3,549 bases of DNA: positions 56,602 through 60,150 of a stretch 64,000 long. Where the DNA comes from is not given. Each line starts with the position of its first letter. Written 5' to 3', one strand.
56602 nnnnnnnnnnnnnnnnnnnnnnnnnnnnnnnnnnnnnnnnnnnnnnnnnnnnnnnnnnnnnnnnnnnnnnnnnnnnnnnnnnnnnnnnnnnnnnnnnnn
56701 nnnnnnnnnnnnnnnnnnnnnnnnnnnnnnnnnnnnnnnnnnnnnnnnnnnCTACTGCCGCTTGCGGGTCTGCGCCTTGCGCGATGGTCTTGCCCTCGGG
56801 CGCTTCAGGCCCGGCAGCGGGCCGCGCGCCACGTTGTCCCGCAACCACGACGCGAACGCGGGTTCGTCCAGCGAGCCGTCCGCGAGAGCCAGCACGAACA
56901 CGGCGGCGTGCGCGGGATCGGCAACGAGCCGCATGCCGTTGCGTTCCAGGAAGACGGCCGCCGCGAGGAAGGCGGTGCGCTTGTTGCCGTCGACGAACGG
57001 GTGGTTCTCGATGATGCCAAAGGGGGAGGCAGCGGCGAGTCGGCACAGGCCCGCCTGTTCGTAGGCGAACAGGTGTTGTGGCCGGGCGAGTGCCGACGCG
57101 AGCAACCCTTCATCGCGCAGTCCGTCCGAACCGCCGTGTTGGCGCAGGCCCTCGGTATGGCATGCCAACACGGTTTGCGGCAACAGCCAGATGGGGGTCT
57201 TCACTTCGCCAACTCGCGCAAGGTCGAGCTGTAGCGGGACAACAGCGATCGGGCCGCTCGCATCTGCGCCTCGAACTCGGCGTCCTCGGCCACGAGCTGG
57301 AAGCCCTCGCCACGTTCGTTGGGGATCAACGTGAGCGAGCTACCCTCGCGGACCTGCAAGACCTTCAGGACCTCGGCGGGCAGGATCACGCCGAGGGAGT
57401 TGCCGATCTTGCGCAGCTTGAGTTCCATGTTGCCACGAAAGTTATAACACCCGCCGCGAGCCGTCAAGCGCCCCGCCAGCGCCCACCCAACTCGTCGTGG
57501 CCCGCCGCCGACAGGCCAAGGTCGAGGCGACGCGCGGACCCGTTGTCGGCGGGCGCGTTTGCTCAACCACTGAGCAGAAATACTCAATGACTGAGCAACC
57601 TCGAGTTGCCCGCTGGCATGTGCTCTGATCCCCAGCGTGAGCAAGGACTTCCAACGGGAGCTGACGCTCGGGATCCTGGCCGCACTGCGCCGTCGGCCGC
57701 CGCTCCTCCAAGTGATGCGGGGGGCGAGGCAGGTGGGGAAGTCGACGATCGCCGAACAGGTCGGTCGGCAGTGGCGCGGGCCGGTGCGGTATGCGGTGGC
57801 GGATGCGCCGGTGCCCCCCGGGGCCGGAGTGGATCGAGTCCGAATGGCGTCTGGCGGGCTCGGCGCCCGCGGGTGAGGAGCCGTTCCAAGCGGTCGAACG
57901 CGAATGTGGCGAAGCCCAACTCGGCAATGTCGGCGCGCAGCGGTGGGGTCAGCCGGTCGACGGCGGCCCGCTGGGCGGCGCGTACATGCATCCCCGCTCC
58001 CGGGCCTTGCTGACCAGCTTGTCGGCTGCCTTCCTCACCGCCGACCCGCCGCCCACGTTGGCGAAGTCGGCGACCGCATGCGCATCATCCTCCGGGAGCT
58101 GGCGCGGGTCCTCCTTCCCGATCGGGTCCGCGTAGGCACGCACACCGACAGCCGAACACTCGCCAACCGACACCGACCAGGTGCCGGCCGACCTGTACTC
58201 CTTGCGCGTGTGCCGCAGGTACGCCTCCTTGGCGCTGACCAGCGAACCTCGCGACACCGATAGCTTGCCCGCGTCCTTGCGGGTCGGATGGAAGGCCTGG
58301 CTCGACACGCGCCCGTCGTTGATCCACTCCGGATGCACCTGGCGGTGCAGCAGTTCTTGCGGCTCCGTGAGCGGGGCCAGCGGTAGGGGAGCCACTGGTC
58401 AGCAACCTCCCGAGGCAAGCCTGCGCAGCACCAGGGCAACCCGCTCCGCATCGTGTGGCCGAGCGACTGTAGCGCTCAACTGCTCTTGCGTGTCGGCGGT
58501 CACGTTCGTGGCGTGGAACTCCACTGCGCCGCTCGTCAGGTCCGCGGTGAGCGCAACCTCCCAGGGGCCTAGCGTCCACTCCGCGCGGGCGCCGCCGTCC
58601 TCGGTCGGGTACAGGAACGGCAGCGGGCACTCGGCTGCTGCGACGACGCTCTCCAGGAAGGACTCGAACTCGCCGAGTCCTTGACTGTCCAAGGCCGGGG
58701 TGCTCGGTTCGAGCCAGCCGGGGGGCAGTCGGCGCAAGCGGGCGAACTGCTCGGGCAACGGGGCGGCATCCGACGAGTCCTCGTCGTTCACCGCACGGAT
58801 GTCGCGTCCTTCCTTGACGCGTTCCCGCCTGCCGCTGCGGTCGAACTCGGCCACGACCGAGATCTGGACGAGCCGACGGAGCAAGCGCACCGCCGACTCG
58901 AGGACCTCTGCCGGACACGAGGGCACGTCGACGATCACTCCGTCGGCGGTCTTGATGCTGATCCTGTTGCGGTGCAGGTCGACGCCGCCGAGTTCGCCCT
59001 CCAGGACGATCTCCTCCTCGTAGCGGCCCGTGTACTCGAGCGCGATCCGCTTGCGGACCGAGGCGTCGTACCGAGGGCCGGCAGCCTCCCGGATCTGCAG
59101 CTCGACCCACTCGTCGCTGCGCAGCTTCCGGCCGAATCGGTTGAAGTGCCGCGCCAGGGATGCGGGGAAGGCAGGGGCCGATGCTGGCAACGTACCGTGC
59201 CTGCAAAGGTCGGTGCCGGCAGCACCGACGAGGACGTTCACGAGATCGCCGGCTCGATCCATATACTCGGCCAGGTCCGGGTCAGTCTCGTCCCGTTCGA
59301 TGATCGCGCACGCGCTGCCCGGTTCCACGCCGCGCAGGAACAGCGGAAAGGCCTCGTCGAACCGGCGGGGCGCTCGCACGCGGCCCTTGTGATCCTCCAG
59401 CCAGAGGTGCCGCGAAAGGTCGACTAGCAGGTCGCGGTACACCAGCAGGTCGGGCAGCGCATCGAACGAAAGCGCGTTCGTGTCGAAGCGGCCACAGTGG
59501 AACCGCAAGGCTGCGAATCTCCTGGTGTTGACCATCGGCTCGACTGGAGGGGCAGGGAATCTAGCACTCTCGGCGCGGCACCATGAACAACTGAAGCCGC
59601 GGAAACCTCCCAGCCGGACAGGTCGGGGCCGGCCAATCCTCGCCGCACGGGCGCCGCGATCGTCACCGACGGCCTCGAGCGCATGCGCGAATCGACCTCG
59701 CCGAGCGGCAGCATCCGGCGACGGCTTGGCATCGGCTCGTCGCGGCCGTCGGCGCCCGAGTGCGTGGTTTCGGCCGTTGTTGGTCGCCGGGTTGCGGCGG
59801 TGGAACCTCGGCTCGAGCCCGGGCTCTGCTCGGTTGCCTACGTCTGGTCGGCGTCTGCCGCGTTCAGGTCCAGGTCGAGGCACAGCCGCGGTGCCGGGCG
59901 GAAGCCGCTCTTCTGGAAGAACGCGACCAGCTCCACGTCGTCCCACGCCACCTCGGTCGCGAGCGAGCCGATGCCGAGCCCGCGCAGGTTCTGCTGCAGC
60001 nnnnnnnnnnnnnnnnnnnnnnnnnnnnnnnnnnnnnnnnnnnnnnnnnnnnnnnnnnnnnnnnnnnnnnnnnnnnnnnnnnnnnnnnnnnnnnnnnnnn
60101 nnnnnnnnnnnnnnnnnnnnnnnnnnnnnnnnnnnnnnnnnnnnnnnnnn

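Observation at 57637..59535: Uncharacterised two-gene cassette (378 aa + 148 aa) lodged where an AAA_14/DUF4143 ATPase gene is truncated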

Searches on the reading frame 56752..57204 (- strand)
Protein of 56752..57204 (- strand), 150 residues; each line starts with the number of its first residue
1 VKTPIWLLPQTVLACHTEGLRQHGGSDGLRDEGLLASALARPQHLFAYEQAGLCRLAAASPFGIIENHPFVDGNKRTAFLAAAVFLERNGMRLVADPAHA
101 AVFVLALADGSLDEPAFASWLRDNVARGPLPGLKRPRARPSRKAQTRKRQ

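Call 3: search_protein_families(library=pfam, proteins=[window:56752-57204:-], max_evalue=1)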
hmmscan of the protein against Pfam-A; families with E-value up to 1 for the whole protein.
window:56752-57204:- (150 aa): 1 family
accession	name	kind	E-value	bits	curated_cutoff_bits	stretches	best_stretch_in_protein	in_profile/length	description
PF02661.23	Fic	-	2.3e-15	57.6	24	1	6-86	1-93/93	Fic/DOC family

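Call 45: find_encoding_contigs(protein=window:56752-57204:-, flank=6000, max_places=6)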
Protein window:56752-57204:- (150 aa): no gene with exactly this product is on record in the collection.

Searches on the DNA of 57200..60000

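Call 91: search_rna_families(source=window, start=57200, end=60000, threshold=evalue, max_evalue=1)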
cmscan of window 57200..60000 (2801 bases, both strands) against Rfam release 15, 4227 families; matches with E-value up to 1: 1.
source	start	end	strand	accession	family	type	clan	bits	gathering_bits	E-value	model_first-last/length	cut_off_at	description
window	58992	59085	+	RF02093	mir-2968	Gene; miRNA;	-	28.5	70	0.02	1-106/106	no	mir-2968 microRNA precursor family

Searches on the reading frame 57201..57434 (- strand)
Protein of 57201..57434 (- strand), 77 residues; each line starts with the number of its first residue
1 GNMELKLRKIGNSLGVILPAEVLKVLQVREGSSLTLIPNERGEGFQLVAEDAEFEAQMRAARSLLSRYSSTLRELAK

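Call 3: search_protein_families(library=pfam, proteins=[window:57201-57434:-], max_evalue=1)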
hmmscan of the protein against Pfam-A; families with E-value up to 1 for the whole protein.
window:57201-57434:- (77 aa): 1 family
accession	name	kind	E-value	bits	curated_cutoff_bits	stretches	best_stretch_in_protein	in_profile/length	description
PF04014.23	MazE_antitoxin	-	1.5e-07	31.7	24.7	1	8-37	2-31/48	Antidote-toxin recognition MazE, bacterial antitoxin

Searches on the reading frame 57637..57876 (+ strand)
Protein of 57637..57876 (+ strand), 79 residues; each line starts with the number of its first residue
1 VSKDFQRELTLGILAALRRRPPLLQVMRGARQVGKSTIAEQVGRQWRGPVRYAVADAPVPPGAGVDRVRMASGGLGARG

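Call 3: search_protein_families(library=pfam, proteins=[window:57637-57876:+], max_evalue=1)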
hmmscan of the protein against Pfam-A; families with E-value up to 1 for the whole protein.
window:57637-57876:+ (79 aa): 1 family
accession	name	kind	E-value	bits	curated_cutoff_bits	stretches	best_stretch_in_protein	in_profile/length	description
PF13173.12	AAA_14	-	0.00094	19.6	27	1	26-47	6-27/129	AAA domain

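Call 6: search_protein_families(library=ncbifam, proteins=[window:57637-57876:+], max_evalue=1)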
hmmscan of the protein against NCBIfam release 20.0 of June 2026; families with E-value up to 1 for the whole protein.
window:57637-57876:+ (79 aa): 0 families

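Call 94: search_protein_families(library=padloc, proteins=[window:57637-57876:+], max_evalue=0.00001)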
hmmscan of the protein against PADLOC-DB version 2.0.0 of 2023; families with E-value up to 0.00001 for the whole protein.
window:57637-57876:+ (79 aa): 1 family
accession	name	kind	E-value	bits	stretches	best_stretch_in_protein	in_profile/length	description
PDLC04791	PDC-S01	-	2e-08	31.3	1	5-59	2-56/395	-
